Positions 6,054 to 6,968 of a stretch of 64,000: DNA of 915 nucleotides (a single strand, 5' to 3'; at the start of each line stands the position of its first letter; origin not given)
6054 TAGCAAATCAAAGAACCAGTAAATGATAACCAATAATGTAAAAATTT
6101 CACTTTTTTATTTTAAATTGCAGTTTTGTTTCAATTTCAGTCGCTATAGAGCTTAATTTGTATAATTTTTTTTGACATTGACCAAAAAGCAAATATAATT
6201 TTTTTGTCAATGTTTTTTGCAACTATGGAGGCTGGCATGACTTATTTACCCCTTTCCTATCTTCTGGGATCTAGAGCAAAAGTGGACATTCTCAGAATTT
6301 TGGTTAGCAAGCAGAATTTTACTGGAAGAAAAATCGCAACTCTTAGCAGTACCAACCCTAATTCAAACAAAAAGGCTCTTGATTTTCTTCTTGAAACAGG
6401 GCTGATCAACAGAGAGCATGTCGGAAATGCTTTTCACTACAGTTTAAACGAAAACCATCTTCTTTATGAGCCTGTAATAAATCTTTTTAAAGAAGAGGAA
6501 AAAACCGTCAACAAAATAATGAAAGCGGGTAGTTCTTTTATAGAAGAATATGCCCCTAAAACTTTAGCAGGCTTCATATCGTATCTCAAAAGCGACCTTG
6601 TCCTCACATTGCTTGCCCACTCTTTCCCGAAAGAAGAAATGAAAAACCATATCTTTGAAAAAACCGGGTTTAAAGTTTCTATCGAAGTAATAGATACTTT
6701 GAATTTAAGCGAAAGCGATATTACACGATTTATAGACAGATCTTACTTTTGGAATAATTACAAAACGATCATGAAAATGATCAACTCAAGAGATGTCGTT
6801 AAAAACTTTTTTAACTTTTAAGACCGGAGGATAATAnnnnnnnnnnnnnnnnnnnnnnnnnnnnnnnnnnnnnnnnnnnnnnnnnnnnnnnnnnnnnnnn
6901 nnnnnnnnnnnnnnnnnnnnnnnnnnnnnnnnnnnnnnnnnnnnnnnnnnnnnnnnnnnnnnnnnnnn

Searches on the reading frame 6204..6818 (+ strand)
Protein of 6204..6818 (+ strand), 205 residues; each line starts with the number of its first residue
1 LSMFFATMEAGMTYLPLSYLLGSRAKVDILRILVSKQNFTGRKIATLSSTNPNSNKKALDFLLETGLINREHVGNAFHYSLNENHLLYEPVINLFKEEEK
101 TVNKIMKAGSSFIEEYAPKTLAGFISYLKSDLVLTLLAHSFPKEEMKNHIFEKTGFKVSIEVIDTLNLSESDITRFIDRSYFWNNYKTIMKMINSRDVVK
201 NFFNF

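Call 38: search_protein_families(library=pfam, proteins=[window:6204-6818:+], max_evalue=0.0001)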
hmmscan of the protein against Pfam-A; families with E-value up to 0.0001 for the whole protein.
window:6204-6818:+ (205 aa): 0 families

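Call 61: search_protein_families(library=ncbifam, proteins=[window:6204-6818:+], max_evalue=0.01)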
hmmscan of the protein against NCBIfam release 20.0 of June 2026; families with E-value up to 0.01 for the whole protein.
window:6204-6818:+ (205 aa): 1 family
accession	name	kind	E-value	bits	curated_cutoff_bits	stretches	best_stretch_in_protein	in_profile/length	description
NF033788.1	HTH_metalloreg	subfamily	7.3e-05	22.5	55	1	20-86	7-73/77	metalloregulator ArsR/SmtB family transcription factor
